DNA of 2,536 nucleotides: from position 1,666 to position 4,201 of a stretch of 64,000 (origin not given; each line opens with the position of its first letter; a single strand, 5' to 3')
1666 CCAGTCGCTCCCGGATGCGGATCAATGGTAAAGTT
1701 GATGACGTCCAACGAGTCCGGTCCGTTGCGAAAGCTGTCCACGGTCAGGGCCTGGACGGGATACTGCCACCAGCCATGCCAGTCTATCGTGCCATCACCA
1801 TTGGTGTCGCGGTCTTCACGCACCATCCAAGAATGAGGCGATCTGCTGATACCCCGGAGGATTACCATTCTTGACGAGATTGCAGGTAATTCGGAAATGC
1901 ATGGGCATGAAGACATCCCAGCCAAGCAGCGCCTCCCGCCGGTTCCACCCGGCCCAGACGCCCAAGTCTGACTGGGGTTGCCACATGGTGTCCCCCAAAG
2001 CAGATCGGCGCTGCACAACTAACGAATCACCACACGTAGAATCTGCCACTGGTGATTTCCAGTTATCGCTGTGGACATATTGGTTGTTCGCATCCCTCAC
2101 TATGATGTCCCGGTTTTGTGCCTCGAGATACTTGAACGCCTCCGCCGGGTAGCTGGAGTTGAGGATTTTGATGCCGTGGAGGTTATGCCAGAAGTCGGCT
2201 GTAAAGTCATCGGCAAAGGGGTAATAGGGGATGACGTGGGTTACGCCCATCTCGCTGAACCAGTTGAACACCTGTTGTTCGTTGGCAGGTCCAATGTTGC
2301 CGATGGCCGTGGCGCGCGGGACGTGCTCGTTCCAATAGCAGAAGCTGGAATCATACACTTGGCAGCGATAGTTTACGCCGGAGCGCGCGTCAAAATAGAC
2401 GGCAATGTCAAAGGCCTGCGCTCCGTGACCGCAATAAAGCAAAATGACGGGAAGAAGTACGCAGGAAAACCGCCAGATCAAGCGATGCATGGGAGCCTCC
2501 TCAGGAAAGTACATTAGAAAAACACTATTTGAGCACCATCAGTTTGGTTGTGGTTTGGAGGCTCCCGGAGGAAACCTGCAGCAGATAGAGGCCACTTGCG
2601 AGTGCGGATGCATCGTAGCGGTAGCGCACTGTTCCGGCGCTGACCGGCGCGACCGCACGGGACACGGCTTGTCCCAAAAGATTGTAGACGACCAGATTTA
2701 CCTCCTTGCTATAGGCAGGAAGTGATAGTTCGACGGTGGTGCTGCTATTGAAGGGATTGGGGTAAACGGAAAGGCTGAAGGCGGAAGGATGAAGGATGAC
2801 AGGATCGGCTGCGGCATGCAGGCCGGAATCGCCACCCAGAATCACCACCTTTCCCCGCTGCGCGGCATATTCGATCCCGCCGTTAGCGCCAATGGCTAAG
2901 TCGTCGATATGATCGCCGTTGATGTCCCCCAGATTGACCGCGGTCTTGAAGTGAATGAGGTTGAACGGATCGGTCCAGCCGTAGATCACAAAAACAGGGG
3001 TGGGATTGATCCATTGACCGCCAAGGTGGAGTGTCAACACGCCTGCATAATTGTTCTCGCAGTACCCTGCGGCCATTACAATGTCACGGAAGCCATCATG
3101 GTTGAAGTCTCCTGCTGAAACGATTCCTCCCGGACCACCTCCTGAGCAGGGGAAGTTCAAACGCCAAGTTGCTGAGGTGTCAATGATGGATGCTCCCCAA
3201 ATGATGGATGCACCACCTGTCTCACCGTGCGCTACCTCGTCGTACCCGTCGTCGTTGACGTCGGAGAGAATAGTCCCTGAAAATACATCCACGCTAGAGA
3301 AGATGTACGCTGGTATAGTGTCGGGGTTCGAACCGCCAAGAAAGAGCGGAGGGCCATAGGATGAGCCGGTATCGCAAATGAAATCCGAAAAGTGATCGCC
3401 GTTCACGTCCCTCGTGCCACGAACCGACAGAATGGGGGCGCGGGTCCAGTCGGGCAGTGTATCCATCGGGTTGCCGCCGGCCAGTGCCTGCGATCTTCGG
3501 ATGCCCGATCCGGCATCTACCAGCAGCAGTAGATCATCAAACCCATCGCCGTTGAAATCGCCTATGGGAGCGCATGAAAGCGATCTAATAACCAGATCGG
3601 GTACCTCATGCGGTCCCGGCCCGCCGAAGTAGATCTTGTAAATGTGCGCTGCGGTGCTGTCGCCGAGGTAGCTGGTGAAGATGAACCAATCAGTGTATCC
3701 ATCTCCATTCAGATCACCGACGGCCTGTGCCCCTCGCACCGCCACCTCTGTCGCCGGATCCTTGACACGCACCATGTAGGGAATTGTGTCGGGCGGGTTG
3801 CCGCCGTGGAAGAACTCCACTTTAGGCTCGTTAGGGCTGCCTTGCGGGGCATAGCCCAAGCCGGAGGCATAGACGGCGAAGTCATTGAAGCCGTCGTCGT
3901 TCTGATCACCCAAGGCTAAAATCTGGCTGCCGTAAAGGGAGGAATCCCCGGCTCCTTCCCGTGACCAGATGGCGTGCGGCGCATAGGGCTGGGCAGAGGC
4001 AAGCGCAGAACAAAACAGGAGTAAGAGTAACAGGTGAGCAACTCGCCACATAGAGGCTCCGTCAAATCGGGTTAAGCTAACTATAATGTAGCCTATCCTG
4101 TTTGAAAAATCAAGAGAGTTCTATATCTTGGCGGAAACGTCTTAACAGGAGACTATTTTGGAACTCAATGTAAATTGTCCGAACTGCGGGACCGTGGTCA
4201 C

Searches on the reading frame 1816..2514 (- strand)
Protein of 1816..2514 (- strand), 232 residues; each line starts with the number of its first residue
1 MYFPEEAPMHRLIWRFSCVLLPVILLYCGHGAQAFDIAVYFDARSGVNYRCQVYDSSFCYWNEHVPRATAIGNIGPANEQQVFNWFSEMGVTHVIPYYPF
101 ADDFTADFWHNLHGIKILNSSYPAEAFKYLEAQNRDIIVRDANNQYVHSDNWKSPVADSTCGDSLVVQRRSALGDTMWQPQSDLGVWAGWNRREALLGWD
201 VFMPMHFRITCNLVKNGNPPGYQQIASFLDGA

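Call 36: search_protein_families(library=pfam, proteins=[window:1819-2514:-], max_evalue=0.001)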
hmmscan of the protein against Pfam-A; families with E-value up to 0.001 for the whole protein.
window:1819-2514:- (232 aa): 0 families

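Call 38: find_encoding_contigs(protein=window:1816-2514:-, flank=10000, max_places=2)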
Protein window:1816-2514:- (232 aa): 1 contig read that carries it; 1 place shown.
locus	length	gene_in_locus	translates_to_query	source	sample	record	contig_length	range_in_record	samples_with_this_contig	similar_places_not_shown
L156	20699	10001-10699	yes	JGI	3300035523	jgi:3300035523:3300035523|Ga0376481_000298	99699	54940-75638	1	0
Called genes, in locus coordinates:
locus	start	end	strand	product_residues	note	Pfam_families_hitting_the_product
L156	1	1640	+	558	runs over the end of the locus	PF00082:Peptidase_S8, PF18962:Por_Secre_tail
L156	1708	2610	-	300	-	PF00389:2-Hacid_dh (weak), PF02826:2-Hacid_dh_C, PF00670:AdoHcyase_NAD (weak)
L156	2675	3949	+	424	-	PF05977:MFS_3, PF07690:MFS_1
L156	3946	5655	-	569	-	PF00501:AMP-binding, PF23562:AMP-binding_C_3 (weak)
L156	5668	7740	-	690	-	PF12679:ABC2_membrane_2, PF12698:ABC2_membrane_3, PF12730:ABC2_membrane_4 (weak), PF02517:Rce1-like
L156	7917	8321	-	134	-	PF00293:NUDIX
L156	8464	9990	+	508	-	PF13517:FG-GAP_3 (faint), PF01839:FG-GAP (weak), PF18962:Por_Secre_tail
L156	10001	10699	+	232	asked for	-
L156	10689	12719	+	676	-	-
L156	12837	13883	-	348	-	PF00595:PDZ (weak), PF13180:PDZ_2, PF14685:PDZ_Tricorn (faint), PF04495:GRASP55_65 (faint), PF17820:PDZ_6 (weak), PF00595:PDZ, PF13180:PDZ_2, PF17820:PDZ_6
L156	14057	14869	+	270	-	PF00285:Citrate_synt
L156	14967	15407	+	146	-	-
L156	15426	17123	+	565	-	PF20250:FapA_N, PF03961:FapA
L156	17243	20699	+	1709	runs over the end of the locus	PF01364:Peptidase_C25, PF18962:Por_Secre_tail (weak)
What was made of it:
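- Tried and rejected: Extending the contig by 10 kb from an edge gene added nothing relevant (call 38).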

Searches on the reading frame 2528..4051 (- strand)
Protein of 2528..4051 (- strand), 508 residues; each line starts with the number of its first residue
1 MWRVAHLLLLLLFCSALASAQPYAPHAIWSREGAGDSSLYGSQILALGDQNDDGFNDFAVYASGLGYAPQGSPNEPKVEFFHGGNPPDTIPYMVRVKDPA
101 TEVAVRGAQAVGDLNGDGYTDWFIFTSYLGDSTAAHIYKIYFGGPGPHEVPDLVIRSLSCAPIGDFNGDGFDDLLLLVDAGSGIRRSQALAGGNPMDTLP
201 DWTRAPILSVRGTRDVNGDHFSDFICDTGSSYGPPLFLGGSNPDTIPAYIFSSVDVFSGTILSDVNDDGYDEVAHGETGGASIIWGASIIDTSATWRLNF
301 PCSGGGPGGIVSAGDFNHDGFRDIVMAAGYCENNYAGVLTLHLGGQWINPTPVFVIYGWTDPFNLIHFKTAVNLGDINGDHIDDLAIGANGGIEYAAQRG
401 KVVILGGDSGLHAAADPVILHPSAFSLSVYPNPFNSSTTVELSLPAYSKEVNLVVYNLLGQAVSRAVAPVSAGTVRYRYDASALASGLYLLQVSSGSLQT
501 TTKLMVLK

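Call 36: search_protein_families(library=pfam, proteins=[window:2528-4051:-], max_evalue=0.001)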
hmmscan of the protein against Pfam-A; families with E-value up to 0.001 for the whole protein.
window:2528-4051:- (508 aa): 4 families
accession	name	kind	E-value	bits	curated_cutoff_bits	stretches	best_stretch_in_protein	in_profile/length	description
PF01839.29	FG-GAP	-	2.3e-24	85.2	22.1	2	371-405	4-37/37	FG-GAP repeat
PF18962.6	Por_Secre_tail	-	1.3e-11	45.1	27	1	429-506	1-75/75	Secretion system C-terminal sorting domain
PF13517.12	FG-GAP_3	-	6.4e-10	39.9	26.9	1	264-325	1-60/61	FG-GAP-like repeat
PF13860.13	FlgD_ig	-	0.00038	20.8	27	1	437-495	11-75/79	FlgD Ig-like domain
